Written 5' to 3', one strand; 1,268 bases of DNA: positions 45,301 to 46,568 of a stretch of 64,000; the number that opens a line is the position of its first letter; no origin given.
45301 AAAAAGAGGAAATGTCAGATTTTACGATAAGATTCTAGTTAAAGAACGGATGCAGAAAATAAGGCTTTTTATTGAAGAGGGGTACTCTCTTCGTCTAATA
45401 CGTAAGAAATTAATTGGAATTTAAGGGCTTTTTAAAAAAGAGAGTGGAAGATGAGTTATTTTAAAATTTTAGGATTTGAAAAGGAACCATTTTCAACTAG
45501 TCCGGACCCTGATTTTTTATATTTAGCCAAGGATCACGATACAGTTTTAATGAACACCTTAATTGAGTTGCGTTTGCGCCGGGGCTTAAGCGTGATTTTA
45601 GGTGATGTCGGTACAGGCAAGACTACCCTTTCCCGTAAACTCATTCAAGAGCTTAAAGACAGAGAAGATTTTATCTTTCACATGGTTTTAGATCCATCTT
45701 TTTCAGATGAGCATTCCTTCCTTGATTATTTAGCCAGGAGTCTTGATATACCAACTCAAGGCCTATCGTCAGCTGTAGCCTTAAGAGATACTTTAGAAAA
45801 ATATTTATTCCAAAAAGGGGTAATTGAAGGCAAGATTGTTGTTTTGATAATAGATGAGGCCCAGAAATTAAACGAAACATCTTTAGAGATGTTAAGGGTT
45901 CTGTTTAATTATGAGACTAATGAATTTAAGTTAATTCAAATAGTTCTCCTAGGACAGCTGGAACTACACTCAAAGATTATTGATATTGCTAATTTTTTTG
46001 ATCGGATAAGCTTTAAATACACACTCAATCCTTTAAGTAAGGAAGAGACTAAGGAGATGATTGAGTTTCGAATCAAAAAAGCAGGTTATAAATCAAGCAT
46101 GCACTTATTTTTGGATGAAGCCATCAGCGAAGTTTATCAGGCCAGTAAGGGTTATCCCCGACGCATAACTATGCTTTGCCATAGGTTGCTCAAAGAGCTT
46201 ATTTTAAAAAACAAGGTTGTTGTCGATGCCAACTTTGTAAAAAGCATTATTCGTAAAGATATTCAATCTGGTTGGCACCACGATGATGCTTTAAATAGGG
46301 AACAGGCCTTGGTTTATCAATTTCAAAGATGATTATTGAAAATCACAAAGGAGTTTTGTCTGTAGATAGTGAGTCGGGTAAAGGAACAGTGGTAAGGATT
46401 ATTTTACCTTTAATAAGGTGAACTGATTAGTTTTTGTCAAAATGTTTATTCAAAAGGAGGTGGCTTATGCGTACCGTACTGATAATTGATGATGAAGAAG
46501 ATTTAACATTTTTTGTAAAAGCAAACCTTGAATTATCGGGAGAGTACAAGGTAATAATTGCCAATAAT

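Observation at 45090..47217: Composite module: palindromic operator + Xis/MerR-like HTH + ExeA/TniB-like AAA+ ATPase + vestigial histidine-kinase tail + REC + PilZ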

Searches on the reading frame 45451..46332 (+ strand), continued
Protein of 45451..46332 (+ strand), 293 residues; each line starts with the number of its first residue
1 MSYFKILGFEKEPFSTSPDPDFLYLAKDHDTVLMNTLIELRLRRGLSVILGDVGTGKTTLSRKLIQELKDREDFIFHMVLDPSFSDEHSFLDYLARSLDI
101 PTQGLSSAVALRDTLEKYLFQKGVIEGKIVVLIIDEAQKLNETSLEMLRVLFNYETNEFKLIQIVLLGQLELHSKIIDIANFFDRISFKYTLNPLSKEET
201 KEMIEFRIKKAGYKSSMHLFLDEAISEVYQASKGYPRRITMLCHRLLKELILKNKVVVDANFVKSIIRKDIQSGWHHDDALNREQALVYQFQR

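Call 31: list_cluster_members(proteins=[window:45451-46332:+, window:46864-47217:+, window:45176-45424:+])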
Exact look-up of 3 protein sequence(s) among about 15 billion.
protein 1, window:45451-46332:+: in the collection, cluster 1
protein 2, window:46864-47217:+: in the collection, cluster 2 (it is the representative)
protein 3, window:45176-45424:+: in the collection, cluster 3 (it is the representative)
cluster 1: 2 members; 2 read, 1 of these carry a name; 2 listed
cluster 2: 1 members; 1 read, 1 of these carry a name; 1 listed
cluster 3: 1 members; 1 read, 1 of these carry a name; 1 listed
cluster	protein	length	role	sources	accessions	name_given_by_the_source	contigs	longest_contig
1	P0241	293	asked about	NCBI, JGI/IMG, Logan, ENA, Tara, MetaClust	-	general secretion pathway protein A | strand:- start:3586 stop:4467 length:882 start_codon:yes stop_codon:yes gene_type:complete | TARA_037_MES_0.22-1.6_scaffold259771_1_gene317131 COG3267 K02450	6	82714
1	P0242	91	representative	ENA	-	-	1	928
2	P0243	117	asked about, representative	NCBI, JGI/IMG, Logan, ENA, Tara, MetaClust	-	strand:- start:2701 stop:3054 length:354 start_codon:yes stop_codon:yes gene_type:complete | TARA_039_MES_0.22-1.6_C8041089_1_gene301714 "" ""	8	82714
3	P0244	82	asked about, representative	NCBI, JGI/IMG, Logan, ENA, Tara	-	strand:- start:4494 stop:4742 length:249 start_codon:yes stop_codon:yes gene_type:complete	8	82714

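Call 48: search_solved_structures(query=window:45451-46332:+, max_evalue=1)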
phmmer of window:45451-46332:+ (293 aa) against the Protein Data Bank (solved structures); distinct sequences matched with E-value up to 1: 10.
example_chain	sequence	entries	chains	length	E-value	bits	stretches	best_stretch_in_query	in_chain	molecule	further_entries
8xvb_A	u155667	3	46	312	0.0046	19.8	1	41-203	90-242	ATP-dependent target DNA activator B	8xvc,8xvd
8s0e_G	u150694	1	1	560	0.0047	19.8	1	43-182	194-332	Cell division control protein 6 homolog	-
8rwv_F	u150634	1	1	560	0.0047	19.7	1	43-182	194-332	Cell division control protein 6 homolog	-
1fnn_A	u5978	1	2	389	0.12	15.2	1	47-145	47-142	CELL DIVISION CONTROL PROTEIN 6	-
7crb_A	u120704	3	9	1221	0.17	14.6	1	36-142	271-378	NAD+ hydrolase (NADase)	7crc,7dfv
6ic4_I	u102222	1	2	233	0.3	13.8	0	38-67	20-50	ABC transporter ATP-binding protein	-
9w9i_B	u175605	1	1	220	0.3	13.8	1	146-217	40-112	Kinesin-like protein KIF3B, N-terminally processed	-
6z5u_K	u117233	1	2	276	0.47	13.2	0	23-66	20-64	ABC transporter ATP-binding protein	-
6pb3_A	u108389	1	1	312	0.49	13.2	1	25-140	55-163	Rhizobiales Sp. Pch2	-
7d06_B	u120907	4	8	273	0.52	13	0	32-67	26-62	ABC transporter ATP-binding protein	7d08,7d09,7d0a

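Call 49: search_protein_families(library=padloc, proteins=[window:45451-46332:+], max_evalue=0.01)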
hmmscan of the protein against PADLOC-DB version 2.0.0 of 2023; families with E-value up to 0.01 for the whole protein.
window:45451-46332:+ (293 aa): 5 families
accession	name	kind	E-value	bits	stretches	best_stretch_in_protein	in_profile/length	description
PDLC04140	mad8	-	3.8e-06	24.6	1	27-73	8-59/314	mads_8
PDLC04791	PDC-S01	-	2e-05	21.5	1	42-171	17-122/395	-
PDLC01738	TnsC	-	0.00016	19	1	33-205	48-204/283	TnsC_0_V-K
PDLC00914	TRIP13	-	0.00031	18.3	1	37-73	64-100/302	TRIP13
PDLC05066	PDC-S68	-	0.0025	13.8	1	43-72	592-621/1202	-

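Call 53: search_protein_families(library=pfam, proteins=[L017:7305-8777:+, L017:8786-9481:+, L017:9478-11253:+, L017:11276-13480:+, L017:13484-15319:+, L017:15323-16354:+, L017:16388-16990:+, L017:17012-17308:+, L011:5068-8151:+], max_evalue=0.05)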
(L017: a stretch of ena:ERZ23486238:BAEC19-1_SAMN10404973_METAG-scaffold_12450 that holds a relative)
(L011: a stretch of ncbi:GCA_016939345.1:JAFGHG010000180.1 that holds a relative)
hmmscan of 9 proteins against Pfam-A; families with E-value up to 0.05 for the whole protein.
L017:7305-8777:+ (490 aa): 0 families

L017:8786-9481:+ (231 aa): 2 families
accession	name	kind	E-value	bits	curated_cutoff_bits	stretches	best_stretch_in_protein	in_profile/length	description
PF22377.2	TarS_C2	-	0.0065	16.9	27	0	83-126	29-72/78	TarS C-terminal domain 2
PF11356.14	T2SSC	-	0.018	15.3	27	0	173-230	79-139/141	Type II secretion system protein C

L017:9478-11253:+ (591 aa): 4 families
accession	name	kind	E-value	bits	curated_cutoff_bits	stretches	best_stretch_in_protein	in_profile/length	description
PF00263.26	Secretin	-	1.2e-41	142.6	27.5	1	377-541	4-169/169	Bacterial type II and III secretion system protein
PF03958.22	Secretin_N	-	8.1e-19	68.1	28.2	2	194-254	1-66/69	Bacterial type II/III secretion system short domain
PF07660.19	STN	-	0.00014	22.1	28.4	1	69-113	2-49/52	Secretin and TonB N terminus short domain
PF21305.2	type_II_gspD_N0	-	0.018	15.3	27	1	49-110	2-68/71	GspD-like, N0 domain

L017:11276-13480:+ (734 aa): 15 families
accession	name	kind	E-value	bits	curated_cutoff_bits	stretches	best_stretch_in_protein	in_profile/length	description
PF13431.12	TPR_17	-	1.6e-07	31.5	24.4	1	671-693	3-25/34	Tetratricopeptide repeat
PF13432.12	TPR_16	-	2.5e-06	28.3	32.7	2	660-713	10-62/65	Tetratricopeptide repeat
PF00515.34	TPR_1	-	3.3e-05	23.9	27.8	1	649-680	3-34/34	Tetratricopeptide repeat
PF07719.23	TPR_2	-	4.9e-05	23.6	27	1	649-680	3-34/34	Tetratricopeptide repeat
PF13414.12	TPR_11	-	8.8e-05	22.6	26.8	1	661-691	8-38/42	TPR repeat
PF13424.12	TPR_12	-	0.00011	22.8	30.1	1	649-706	5-69/77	Tetratricopeptide repeat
PF13181.12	TPR_8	-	0.00018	21.9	25.7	1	650-680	4-34/34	Tetratricopeptide repeat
PF14662.11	KASH_CCD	-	0.0025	18.3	43.3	1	150-272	4-127/191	Coiled-coil region of CCDC155 or KASH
PF13428.12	TPR_14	-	0.0029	18.6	23.5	0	650-688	4-42/44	Tetratricopeptide repeat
PF17675.6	APG6_N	-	0.0029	18.5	45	1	529-628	20-121/132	Apg6 coiled-coil region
PF14559.12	TPR_19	-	0.0029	18.3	25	1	660-715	4-58/68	Tetratricopeptide repeat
PF13176.12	TPR_7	-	0.0036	17.7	27.9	1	650-682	2-34/36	Tetratricopeptide repeat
PF13174.12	TPR_6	-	0.0043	18.1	26.3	0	651-679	4-32/33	Tetratricopeptide repeat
PF11559.13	ADIP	-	0.0047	17.4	34.3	1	31-98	51-118/151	Afadin- and alpha -actinin-Binding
PF02183.23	HALZ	-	0.0054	17.3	28.1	1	330-360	3-33/43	Homeobox associated leucine zipper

L017:13484-15319:+ (611 aa): 5 families
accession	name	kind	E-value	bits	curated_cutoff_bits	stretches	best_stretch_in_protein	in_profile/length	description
PF00263.26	Secretin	-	3.5e-46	157.3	27.5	1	377-542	2-168/169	Bacterial type II and III secretion system protein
PF03958.22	Secretin_N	-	6.6e-18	65.1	28.2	2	195-254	2-66/69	Bacterial type II/III secretion system short domain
PF07660.19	STN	-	8e-06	26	28.4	1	69-107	3-44/52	Secretin and TonB N terminus short domain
PF21305.2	type_II_gspD_N0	-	0.0019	18.5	27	1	47-104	1-62/71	GspD-like, N0 domain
PF22403.1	DUF6981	-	0.005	17.2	26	1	160-216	9-60/84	Domain of unknown function (DUF6981)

L017:15323-16354:+ (343 aa): 16 families
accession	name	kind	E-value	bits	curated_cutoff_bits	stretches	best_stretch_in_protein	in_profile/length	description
PF13414.12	TPR_11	-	4e-08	33.2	26.8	1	261-296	4-39/42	TPR repeat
PF13431.12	TPR_17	-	7e-07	29.5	24.4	1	274-296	2-24/34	Tetratricopeptide repeat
PF13181.12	TPR_8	-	7.5e-07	29.3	25.7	1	253-284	3-34/34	Tetratricopeptide repeat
PF17675.6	APG6_N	-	1.1e-06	29.5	45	2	63-148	12-96/132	Apg6 coiled-coil region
PF13432.12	TPR_16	-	4.6e-06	27.4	32.7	1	261-318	7-63/65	Tetratricopeptide repeat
PF07719.23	TPR_2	-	5.7e-06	26.5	27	1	254-284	4-34/34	Tetratricopeptide repeat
PF00515.34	TPR_1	-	5.8e-06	26.3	27.8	1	253-284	3-34/34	Tetratricopeptide repeat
PF24319.2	DUF7491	-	6.4e-05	23.6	30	1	122-210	3-88/90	Coiled-coil region of unknown function (DUF7491)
PF13371.12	TPR_9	-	6.4e-05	23.3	35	1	260-320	4-62/73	Tetratricopeptide repeat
PF13424.12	TPR_12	-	0.00011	22.7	30.1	1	250-317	2-76/77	Tetratricopeptide repeat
PF13428.12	TPR_14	-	0.00015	22.6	23.5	1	255-293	5-43/44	Tetratricopeptide repeat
PF13174.12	TPR_6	-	0.00048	21.1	26.3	0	286-314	1-28/33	Tetratricopeptide repeat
PF02183.23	HALZ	-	0.00063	20.3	28.1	1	60-88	12-40/43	Homeobox associated leucine zipper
PF14559.12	TPR_19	-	0.006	17.3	25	1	262-297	2-37/68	Tetratricopeptide repeat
PF13851.11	GAS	-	0.0093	15.8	32.3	1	98-199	26-127/200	Growth-arrest specific micro-tubule binding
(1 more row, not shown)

L017:16388-16990:+ (200 aa): 1 family
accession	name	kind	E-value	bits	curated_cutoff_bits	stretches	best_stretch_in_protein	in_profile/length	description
PF11611.13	DUF4352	-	0.047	14.4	25.9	0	124-186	51-111/122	Domain of unknown function (DUF4352)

L017:17012-17308:+ (99 aa): 20 families
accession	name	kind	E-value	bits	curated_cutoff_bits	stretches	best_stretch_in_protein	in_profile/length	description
PF13401.12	AAA_22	-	2.5e-06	28.3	27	1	43-96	5-59/130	AAA domain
PF20720.3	nSTAND3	-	2.8e-05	24.3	27.2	1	42-80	16-54/155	Novel STAND NTPase 3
PF13191.12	AAA_16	-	5.3e-05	24.2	32.6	1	23-82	3-63/167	AAA ATPase domain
PF00004.35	AAA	-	0.0012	19.7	21.2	1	46-83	1-35/131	ATPase family associated with various cellular activities (AAA)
PF02367.23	TsaE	-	0.0012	19.3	26.6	1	26-71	4-50/128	Threonylcarbamoyl adenosine biosynthesis protein TsaE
PF05673.19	DUF815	-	0.0012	18.5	23.8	1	44-91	54-101/249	Protein of unknown function (DUF815)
PF04851.21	ResIII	-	0.0013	19.2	22.5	1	28-77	8-59/164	Type III restriction enzyme, res subunit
PF24883.2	NPHP3_N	-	0.0017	19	24.8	1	43-77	22-56/164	Nephrocystin 3, N-terminal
PF07728.20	AAA_5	-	0.0029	18.1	22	1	45-91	1-46/139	AAA domain (dynein-related subfamily)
PF12775.13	AAA_7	-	0.0031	17.5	25.8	1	38-77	28-67/181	P-loop containing dynein motor region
PF05729.18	NACHT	-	0.005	17.1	26.7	1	47-73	4-35/167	NACHT domain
PF14532.12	Sigma54_activ_2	-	0.0051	17.5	25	1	30-88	8-65/138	Sigma-54 interaction domain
PF00158.32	Sigma54_activat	-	0.0062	16.7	20.2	1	27-79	6-58/168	Sigma-54 interaction domain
PF25201.1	nSTAND6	-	0.0085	16.6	27.7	1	41-97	16-73/148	Novel STAND NTPase 6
PF12846.13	AAA_10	-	0.012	15.1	27.5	1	41-78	19-56/362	AAA-like domain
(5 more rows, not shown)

L011:5068-8151:+ (1027 aa): 16 families
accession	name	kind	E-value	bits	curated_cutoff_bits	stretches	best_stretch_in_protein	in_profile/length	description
PF14662.11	KASH_CCD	-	9.8e-15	55.5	43.3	3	87-214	11-136/191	Coiled-coil region of CCDC155 or KASH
PF13181.12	TPR_8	-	6.3e-08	32.6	25.7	0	943-972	4-33/34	Tetratricopeptide repeat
PF00515.34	TPR_1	-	2.3e-07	30.8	27.8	1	942-973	3-34/34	Tetratricopeptide repeat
PF07719.23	TPR_2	-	3.7e-06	27.1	27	1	942-973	3-34/34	Tetratricopeptide repeat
PF13174.12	TPR_6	-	9.6e-06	26.4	26.3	0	944-972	4-32/33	Tetratricopeptide repeat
PF13424.12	TPR_12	-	1.2e-05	25.8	30.1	1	942-1004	5-74/77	Tetratricopeptide repeat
PF13431.12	TPR_17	-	1.9e-05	25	24.4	0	963-986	2-25/34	Tetratricopeptide repeat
PF13428.12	TPR_14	-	2.5e-05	25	23.5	1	943-981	4-42/44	Tetratricopeptide repeat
PF13414.12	TPR_11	-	7.1e-05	22.9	26.8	1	953-984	7-38/42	TPR repeat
PF13432.12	TPR_16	-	8.8e-05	23.3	32.7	2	953-1007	10-63/65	Tetratricopeptide repeat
PF14559.12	TPR_19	-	0.00042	21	25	1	953-1014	4-64/68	Tetratricopeptide repeat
PF13371.12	TPR_9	-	0.00098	19.5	35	1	956-1018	11-72/73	Tetratricopeptide repeat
PF13851.11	GAS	-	0.0016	18.3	32.3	1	315-436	27-151/200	Growth-arrest specific micro-tubule binding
PF14362.11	DUF4407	-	0.0025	17.6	31.3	1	56-161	126-234/297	Domain of unknown function (DUF4407)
PF13176.12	TPR_7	-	0.016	15.7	27.9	0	943-961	2-20/36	Tetratricopeptide repeat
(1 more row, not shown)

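Call 72: predict_structure(alignment_id=A1)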
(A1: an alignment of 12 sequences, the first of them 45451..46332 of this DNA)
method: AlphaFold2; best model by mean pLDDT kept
length: 293 residues; sequences in the alignment: 12
mean_pLDDT: 56.2   pTM: 0.43
mean pLDDT of the five models: 56.2, 51.7, 50.6, 43.3, 42.5
residues with pLDDT >= 90: 13; 70-90: 77; 50-70: 65; < 50: 138
segments of 3 or more residues with pLDDT < 50: 16-69, 71-82, 123-138, 153-174, 180-193, 274-293
pLDDT, mean of each block of 10 residues (from residue 1): 76 56 31 32 30 33 48 45 61 65 78 61 44 47 57 41 42 49 36 63 79 71 91 72 82 86 86 46 30 34
secondary structure, 60 per line:
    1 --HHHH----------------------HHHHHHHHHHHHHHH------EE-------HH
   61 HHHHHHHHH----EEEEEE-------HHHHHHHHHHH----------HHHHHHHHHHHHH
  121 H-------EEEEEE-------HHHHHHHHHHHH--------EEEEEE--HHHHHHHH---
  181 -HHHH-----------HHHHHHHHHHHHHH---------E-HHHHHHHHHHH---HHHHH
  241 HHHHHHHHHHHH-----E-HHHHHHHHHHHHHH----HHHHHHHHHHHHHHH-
elements in order: H3-6 H29-43 H59-69 E74-79 H87-97 H108-121 E129-134 H142-153 E162-167 H170-177 H182-185 H197-210 H222-232 H236-252 H260-273 H278-292

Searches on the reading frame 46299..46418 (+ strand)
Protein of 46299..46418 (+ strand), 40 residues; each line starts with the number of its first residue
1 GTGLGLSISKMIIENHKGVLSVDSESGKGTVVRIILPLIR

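Call 5: search_protein_families(library=pfam, proteins=[window:46299-46418:+], max_evalue=0.1)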
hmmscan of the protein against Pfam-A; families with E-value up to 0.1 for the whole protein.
window:46299-46418:+ (40 aa): 2 families
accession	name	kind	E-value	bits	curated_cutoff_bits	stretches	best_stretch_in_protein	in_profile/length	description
PF02518.31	HATPase_c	-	7e-09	36.6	26.4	1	1-38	72-109/111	Histidine kinase-, DNA gyrase B-, and HSP90-like ATPase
PF07873.16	YabP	-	0.057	13.7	27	1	10-25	10-25/64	YabP family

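Call 8: search_protein_families(library=ncbifam, proteins=[window:46299-46418:+], max_evalue=0.01)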
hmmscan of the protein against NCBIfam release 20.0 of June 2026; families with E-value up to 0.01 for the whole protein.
window:46299-46418:+ (40 aa): 63 families (the best 25 are shown)
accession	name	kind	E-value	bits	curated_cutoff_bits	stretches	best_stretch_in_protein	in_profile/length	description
NF008468.0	PRK11360.1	equivalog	1.3e-11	43.6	646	1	1-38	571-608/616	two-component system sensor histidine kinase AtoS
NF033092.0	HK_WalK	equivalog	4.2e-10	38.8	725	1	1-38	557-594/594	cell wall metabolism sensor histidine kinase WalK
NF052574.1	HisKinEspCMyxo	equivalog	4.5e-10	38.3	1200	1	1-37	600-636/785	serine histidine kinase EspC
NF046044.1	PnpS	equivalog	6.6e-10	38.5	400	1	1-37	354-390/390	two-component system histidine kinase PnpS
NF007688.0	PRK10364.1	equivalog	1.5e-09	37.2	479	1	1-38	414-451/460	two-component system sensor histidine kinase ZraS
NF038348.1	T2SS_HK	subfamily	3.1e-09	35.8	450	1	1-38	536-573/574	histidine kinase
NF010411.0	PRK13837.1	equivalog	5.5e-09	34.6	647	1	1-38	638-675/828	two-component system VirA-like sensor kinase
TIGR02966.1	phoR_proteo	equivalog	1.9e-08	33.7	334.2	1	1-35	298-332/333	phosphate regulon sensor histidine kinase PhoR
NF047874.1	MASE3_PAS_HK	subfamily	3.7e-08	32.6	560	1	1-38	588-625/655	MASE3 domain-containing sensor histidine kinase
NF033093.1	HK_VicK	exception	3.8e-08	32.4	680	1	1-38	398-435/448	cell wall metabolism sensor histidine kinase VicK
NF053867.1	SprKinKinDBac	equivalog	6.2e-08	31.5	775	1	1-38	460-497/500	sporulation kinase KinD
NF041735.1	hist_kin_RppB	equivalog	7.8e-08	31.5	400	1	1-37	402-438/438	two-component system sensor histidine kinase RppB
NF045595.1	HK_scytonemin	equivalog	8.9e-08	31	865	1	1-39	598-636/637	scytonemin biosynthesis sensor histidine kinase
NF007004.0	PRK09467.1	equivalog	1.8e-07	30.4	415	1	1-38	399-436/440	two-component system sensor histidine kinase EnvZ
NF045903.1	CuHisKinLciSLeg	equivalog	4.1e-07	29.7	700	1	1-36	321-356/357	copper-responsive two-component system sensor histidine kinase LciS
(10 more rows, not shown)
